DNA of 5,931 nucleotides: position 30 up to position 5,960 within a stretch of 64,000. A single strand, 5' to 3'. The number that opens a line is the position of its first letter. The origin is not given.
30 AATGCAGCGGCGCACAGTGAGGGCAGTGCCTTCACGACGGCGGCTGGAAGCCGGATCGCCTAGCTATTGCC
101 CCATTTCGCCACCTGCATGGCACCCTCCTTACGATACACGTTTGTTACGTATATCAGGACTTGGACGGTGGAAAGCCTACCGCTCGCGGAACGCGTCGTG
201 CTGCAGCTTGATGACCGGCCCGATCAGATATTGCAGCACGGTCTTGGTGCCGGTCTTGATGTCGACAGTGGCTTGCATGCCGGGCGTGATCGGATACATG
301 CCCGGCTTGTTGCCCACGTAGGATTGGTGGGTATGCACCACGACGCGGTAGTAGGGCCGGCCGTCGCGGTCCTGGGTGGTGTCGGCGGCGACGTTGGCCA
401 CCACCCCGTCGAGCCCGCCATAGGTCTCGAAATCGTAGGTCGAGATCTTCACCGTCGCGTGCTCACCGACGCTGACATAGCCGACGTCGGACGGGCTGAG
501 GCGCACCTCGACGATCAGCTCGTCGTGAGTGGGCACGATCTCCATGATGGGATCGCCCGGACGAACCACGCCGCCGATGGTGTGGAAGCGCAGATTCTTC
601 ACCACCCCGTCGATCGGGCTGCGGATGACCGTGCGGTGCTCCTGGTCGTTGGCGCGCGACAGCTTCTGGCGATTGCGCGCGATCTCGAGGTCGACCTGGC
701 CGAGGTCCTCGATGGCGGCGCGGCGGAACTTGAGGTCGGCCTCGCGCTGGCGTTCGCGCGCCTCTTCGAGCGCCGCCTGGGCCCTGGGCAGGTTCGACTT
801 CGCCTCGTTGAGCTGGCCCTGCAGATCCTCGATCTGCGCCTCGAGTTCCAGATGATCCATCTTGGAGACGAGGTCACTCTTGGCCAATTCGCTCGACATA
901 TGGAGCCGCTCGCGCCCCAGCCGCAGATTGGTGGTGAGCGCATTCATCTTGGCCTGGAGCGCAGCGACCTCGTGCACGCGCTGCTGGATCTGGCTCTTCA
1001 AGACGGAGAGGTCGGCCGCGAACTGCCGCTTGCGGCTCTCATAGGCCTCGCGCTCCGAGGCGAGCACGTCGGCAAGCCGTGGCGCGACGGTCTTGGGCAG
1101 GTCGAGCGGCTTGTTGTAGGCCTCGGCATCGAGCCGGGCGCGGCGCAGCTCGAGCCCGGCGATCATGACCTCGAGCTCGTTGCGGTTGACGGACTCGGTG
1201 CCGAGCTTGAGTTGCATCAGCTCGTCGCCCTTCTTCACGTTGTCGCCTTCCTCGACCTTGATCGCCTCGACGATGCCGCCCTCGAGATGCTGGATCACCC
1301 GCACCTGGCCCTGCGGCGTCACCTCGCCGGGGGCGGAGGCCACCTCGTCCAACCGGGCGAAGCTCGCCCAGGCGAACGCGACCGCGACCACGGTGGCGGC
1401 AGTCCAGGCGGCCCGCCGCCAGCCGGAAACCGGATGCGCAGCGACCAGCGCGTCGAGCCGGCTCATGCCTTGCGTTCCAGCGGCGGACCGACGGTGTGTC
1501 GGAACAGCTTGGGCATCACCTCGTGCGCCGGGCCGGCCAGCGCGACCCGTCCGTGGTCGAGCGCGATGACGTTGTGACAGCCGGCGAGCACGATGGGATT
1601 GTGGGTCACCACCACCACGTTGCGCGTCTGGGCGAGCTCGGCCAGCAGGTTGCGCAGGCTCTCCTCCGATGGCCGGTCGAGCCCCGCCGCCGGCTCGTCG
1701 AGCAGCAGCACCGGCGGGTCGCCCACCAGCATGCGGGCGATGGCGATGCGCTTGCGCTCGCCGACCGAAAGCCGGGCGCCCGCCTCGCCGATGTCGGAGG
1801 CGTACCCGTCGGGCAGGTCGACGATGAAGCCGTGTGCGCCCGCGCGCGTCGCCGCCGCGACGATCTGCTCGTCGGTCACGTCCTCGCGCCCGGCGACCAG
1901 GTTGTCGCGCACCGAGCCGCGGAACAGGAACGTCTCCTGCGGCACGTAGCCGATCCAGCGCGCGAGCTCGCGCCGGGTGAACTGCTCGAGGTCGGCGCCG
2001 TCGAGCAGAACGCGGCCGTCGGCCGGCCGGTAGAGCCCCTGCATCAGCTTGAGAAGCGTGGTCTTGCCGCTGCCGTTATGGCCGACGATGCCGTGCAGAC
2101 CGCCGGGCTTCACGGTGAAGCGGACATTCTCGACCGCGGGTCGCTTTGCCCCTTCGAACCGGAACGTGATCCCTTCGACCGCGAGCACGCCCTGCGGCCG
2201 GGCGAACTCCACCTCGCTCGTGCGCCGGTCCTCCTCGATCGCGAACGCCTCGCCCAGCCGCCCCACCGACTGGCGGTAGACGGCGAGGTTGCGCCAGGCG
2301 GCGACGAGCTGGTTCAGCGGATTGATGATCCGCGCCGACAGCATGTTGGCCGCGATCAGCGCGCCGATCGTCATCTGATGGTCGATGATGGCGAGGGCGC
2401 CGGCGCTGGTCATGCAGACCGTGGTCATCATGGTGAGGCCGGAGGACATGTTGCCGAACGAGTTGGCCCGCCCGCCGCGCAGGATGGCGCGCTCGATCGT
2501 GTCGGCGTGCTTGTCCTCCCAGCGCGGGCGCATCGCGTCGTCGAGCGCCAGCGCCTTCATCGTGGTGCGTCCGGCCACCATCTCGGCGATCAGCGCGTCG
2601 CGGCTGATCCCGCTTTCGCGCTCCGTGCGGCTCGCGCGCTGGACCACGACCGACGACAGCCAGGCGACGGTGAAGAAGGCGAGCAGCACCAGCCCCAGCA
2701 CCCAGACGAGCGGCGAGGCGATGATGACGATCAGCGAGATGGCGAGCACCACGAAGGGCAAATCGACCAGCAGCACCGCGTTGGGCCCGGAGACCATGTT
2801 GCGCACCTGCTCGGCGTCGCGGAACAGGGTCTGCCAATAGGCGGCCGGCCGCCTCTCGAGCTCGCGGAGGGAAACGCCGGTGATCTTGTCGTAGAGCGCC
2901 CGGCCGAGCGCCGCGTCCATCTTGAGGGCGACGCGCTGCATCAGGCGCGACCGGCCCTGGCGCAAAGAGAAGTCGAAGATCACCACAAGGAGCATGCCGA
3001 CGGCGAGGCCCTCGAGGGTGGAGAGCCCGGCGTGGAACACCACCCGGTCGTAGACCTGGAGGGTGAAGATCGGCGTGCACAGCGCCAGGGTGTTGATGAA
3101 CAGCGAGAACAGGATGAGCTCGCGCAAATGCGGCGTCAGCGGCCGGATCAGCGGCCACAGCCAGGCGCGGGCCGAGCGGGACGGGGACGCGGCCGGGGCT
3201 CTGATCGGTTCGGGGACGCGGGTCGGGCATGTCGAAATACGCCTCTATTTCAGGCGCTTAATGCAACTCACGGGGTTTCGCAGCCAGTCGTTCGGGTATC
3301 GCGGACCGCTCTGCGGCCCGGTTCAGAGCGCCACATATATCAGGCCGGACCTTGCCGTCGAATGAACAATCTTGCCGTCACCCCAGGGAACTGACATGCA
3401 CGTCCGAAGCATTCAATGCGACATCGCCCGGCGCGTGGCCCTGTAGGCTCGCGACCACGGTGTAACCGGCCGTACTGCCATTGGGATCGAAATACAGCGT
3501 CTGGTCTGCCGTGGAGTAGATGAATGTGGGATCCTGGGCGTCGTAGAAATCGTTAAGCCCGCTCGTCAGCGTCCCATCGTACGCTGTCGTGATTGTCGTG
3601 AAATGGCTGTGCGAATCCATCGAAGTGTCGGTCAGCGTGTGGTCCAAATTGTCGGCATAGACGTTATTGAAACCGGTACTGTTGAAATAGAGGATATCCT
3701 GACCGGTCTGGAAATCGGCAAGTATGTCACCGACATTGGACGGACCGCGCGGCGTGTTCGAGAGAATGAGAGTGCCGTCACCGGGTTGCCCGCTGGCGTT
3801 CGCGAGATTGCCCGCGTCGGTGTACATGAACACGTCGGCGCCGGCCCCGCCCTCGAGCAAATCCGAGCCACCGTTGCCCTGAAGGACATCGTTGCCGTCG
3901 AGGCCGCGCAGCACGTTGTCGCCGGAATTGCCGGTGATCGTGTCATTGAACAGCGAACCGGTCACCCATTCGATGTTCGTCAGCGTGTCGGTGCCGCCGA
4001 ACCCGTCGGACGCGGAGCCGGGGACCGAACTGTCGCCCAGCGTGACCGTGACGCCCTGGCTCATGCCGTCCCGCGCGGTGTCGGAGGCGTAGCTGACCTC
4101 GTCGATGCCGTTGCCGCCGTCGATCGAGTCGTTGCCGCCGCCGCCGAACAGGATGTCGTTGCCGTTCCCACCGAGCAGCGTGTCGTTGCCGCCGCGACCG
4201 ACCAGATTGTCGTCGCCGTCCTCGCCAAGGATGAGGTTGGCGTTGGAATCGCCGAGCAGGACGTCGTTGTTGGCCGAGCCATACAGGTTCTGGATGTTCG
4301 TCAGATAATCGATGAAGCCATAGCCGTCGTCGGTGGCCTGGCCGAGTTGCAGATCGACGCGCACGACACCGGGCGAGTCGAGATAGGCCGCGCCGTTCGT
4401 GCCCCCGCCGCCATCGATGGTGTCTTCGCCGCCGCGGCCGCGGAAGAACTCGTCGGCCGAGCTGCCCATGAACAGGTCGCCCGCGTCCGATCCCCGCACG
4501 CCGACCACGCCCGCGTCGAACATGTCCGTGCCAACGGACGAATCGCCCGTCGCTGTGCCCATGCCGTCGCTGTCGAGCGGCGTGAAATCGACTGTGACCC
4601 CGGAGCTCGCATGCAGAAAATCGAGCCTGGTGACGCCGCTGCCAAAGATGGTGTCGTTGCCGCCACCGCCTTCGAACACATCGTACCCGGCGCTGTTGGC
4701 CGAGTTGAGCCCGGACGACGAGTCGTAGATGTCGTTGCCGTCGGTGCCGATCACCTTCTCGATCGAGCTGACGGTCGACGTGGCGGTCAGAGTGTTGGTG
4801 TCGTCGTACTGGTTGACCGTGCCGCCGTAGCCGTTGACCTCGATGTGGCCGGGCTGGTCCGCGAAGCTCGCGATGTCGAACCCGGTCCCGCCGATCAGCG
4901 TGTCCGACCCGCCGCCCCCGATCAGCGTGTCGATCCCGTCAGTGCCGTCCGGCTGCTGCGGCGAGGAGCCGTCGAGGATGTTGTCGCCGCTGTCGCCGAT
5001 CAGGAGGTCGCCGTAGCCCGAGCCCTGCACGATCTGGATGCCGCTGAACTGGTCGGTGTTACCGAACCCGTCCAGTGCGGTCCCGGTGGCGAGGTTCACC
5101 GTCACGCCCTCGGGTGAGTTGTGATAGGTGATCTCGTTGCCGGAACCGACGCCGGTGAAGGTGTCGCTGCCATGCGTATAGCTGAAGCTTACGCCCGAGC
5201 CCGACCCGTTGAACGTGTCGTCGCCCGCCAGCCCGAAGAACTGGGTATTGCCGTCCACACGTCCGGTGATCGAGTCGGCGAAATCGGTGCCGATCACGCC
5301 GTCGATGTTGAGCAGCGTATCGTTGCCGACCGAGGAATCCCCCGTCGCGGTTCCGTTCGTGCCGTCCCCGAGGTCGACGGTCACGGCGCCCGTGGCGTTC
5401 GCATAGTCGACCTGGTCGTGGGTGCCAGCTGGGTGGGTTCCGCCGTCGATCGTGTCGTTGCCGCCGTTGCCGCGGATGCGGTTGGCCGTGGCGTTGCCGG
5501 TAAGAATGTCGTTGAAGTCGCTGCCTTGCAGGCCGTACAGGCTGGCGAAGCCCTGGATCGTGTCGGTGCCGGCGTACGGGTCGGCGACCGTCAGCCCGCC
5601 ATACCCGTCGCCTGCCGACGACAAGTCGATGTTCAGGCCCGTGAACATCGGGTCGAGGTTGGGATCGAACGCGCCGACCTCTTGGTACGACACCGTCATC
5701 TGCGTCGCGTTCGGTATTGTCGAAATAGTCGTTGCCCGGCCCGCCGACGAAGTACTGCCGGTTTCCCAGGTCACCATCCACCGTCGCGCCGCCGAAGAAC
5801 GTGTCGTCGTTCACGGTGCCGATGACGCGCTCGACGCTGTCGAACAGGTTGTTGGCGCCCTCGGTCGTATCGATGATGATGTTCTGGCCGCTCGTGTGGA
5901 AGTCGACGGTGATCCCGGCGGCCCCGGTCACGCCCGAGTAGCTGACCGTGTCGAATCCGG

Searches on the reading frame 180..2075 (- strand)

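Call 29: search_protein_families(library=pfam, proteins=[window:180-2075:-], max_evalue=0.00001)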
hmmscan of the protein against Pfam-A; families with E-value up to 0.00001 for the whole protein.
window:180-2075:- (632 aa): 3 families
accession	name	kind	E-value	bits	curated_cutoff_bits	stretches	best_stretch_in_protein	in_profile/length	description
PF13437.12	HlyD_3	-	1.2e-19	71.4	22.2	1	483-579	1-92/106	HlyD family secretion protein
PF16576.10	HlyD_D23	-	7.7e-12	45.4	30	1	429-554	56-179/214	Barrel-sandwich domain of CusB or HlyD membrane-fusion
PF13533.13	Biotin_lipoyl_2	-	1.9e-06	28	29.8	0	267-289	9-31/32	Biotin-lipoyl like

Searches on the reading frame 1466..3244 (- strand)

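Call 25: search_protein_families(library=pfam, proteins=[window:1466-3244:-], max_evalue=0.00001)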
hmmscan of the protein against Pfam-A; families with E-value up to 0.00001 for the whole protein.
window:1466-3244:- (593 aa): 4 families
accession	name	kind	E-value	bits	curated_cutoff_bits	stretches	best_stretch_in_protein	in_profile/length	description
PF00005.33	ABC_tran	-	7.5e-33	114.5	25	1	372-519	2-136/137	ABC transporter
PF00664.28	ABC_membrane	-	1.3e-23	84.5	28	1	43-309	4-273/274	ABC transporter transmembrane region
PF13304.12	AAA_21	-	9.2e-10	39.5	27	0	501-553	247-303/304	AAA domain, putative AbiEii toxin, Type IV TA system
PF02463.25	SMC_N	-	1.9e-06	27.9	40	0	492-562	137-211/220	RecF/RecN/SMC N terminal domain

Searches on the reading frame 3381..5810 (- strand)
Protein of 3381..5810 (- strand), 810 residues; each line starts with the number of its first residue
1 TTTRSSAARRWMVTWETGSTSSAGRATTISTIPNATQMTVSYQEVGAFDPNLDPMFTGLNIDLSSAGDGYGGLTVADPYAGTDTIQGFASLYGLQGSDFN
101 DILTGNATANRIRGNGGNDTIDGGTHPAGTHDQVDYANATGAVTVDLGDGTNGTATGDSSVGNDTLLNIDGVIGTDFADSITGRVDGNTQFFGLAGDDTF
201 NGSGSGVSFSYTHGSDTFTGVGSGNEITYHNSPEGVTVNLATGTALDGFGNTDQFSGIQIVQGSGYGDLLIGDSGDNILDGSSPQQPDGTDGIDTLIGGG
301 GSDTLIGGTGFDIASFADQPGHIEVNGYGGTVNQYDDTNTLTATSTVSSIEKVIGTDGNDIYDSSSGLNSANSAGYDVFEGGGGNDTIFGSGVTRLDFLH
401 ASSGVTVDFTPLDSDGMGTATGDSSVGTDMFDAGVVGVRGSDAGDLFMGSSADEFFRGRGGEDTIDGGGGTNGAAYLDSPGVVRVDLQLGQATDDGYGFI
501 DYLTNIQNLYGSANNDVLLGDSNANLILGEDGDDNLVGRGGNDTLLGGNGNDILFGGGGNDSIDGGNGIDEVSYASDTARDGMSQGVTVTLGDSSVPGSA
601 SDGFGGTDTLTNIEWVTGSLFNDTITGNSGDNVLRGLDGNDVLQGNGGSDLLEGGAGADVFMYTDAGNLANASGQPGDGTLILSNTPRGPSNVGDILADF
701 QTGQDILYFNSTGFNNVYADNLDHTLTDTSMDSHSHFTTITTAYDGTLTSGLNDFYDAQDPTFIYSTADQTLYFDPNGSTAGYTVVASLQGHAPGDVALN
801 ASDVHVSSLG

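Call 25: search_protein_families(library=pfam, proteins=[window:3381-5810:-], max_evalue=0.00001)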
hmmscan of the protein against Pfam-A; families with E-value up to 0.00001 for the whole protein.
window:3381-5810:- (810 aa): 1 family
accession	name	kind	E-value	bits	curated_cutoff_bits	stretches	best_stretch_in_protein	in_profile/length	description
PF00353.25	HemolysinCabind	-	1.8e-27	95.3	23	2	626-660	1-35/36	RTX calcium-binding nonapeptide repeat (4 copies)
